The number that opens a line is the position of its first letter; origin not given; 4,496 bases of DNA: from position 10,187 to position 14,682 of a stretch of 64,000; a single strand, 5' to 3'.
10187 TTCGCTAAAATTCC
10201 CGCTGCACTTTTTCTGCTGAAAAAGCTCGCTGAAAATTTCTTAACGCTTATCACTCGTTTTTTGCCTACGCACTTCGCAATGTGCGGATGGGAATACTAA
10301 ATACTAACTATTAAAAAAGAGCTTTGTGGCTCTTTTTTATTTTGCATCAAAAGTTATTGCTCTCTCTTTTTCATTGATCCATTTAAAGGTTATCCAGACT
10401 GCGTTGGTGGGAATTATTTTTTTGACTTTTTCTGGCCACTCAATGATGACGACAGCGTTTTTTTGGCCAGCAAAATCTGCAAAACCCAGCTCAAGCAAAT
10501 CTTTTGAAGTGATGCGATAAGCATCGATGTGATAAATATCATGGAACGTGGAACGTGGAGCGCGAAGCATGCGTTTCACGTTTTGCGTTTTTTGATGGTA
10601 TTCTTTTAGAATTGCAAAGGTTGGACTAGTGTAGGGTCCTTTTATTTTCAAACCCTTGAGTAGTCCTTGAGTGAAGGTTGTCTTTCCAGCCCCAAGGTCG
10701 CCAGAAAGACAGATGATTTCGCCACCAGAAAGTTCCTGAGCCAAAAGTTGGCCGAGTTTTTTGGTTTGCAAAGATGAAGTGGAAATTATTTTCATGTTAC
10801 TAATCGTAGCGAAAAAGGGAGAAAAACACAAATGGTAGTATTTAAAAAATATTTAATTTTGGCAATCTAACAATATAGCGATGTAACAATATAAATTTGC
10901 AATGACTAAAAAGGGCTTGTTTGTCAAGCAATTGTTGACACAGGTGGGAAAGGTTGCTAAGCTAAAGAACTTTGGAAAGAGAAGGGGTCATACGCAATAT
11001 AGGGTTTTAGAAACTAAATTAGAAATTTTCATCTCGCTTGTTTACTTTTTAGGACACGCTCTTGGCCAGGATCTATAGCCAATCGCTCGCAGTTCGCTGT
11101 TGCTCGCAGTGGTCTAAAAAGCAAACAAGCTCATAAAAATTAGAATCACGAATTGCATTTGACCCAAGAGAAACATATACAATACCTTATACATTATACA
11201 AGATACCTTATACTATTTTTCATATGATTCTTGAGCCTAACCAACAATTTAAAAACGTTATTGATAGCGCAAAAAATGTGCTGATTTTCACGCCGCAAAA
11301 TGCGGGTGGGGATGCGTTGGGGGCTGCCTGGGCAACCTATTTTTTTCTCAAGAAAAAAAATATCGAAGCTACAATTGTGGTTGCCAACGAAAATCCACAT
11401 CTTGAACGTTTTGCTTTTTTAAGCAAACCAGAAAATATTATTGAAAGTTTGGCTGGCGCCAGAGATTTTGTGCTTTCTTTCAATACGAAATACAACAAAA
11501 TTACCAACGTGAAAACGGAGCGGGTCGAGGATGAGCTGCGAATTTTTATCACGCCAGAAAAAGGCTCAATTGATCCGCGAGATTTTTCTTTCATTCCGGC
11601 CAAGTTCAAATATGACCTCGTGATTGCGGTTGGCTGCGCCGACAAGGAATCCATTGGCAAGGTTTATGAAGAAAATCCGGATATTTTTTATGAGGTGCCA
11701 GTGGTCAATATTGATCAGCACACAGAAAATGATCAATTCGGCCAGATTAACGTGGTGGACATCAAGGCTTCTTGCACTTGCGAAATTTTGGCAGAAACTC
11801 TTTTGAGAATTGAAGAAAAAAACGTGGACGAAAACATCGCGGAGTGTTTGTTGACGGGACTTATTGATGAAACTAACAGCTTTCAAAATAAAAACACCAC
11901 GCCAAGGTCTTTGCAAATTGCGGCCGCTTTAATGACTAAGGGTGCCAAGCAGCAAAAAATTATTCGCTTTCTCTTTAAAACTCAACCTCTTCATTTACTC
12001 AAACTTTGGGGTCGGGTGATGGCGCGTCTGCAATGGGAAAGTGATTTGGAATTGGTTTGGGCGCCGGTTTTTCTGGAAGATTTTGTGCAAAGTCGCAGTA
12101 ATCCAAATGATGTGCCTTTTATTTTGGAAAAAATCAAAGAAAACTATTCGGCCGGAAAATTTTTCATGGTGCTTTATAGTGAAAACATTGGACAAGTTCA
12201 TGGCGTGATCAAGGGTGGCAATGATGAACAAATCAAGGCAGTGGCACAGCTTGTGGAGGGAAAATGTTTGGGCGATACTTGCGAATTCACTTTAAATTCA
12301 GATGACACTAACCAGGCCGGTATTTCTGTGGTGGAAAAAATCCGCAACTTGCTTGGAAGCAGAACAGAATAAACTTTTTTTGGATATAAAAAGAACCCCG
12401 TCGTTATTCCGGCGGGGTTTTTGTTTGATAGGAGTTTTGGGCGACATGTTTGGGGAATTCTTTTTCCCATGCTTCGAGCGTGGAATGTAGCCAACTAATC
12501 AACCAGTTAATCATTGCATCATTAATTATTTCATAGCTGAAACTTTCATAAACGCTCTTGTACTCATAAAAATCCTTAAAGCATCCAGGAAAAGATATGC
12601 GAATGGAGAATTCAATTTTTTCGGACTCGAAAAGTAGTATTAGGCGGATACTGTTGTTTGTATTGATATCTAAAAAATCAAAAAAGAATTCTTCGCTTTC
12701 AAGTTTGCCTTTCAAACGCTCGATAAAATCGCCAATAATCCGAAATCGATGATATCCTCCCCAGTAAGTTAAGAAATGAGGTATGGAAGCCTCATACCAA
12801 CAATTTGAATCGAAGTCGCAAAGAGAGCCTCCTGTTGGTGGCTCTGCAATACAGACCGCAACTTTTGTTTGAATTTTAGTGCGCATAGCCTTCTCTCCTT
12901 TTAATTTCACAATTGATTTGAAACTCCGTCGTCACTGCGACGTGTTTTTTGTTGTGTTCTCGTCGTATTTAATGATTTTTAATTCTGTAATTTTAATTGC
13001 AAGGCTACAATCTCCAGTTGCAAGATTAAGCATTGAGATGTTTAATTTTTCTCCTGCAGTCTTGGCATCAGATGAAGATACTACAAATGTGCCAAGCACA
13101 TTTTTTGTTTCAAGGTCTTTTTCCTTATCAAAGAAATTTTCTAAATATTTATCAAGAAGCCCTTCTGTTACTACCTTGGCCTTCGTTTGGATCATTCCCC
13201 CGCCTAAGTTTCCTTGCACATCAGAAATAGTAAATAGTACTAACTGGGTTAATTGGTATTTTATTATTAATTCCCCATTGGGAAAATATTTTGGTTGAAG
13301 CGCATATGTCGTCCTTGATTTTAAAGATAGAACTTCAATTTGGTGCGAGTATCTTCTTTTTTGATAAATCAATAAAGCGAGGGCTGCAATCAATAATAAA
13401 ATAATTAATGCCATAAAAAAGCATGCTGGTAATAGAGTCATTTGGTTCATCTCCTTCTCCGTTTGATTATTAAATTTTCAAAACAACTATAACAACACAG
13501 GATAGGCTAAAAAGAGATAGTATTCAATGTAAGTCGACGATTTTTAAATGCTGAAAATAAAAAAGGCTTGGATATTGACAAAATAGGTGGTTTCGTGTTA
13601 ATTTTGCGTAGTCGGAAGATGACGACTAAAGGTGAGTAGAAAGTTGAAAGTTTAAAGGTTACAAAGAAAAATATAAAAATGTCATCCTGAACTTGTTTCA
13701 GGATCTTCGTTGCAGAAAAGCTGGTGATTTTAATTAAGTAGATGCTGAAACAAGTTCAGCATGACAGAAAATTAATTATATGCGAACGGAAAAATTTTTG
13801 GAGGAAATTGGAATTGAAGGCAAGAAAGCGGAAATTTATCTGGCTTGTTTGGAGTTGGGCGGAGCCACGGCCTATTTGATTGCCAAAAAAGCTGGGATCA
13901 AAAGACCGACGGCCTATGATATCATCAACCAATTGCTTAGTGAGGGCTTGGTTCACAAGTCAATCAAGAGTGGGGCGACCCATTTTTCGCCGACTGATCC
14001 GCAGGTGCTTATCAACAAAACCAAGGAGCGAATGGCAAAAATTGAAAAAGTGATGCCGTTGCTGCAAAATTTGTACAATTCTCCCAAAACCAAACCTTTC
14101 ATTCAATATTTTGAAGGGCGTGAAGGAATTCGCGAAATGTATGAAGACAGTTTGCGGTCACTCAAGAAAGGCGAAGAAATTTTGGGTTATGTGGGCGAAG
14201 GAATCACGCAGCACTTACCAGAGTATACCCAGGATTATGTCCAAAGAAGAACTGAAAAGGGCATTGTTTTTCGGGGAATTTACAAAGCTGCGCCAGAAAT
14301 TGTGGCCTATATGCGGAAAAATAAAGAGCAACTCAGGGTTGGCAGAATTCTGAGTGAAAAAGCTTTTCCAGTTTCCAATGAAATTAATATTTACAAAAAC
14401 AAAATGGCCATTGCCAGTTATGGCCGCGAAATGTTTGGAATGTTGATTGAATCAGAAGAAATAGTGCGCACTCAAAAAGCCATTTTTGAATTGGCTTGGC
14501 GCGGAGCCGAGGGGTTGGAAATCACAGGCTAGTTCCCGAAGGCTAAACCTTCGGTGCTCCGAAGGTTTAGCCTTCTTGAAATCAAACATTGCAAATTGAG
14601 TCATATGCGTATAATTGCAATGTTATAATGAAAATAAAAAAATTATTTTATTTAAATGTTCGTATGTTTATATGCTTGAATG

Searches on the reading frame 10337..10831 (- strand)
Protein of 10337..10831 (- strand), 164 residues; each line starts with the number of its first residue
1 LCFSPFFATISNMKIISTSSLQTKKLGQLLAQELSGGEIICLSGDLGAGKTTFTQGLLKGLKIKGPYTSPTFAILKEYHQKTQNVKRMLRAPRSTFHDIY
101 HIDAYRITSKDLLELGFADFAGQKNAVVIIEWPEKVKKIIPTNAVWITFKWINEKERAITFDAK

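Call 29: search_protein_families(library=pfam, proteins=[window:10337-10831:-], max_evalue=0.0001)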
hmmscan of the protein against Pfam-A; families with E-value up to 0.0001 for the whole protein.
window:10337-10831:- (164 aa): 1 family
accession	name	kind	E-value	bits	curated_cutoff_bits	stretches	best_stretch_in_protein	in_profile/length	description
PF02367.23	TsaE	-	7.3e-35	120.2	26.6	1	19-158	3-127/128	Threonylcarbamoyl adenosine biosynthesis protein TsaE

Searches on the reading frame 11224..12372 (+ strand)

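Call 29: search_protein_families(library=pfam, proteins=[window:11224-12372:+], max_evalue=0.0001)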
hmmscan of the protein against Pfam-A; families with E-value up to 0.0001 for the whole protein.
window:11224-12372:+ (382 aa): 1 family
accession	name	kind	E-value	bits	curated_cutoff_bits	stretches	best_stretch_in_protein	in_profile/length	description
PF01368.27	DHH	-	1.1e-11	45.5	28.1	1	18-212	1-124/125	DHH family, N-terminal domain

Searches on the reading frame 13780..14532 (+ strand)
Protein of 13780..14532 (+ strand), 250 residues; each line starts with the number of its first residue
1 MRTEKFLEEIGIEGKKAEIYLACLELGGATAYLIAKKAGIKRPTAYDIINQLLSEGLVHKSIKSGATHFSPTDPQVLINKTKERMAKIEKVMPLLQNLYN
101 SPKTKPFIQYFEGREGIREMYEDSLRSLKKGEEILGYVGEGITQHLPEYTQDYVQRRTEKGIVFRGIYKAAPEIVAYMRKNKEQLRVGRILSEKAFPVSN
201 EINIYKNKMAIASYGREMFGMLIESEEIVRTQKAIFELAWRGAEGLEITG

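Call 29: search_protein_families(library=pfam, proteins=[window:13780-14532:+], max_evalue=0.0001)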
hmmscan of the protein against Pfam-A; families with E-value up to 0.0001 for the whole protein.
window:13780-14532:+ (250 aa): 1 family
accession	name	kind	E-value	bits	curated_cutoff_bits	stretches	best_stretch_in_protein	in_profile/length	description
PF01978.25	TrmB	-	3e-12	46.6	25.6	1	7-74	1-67/68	Sugar-specific transcriptional regulator TrmB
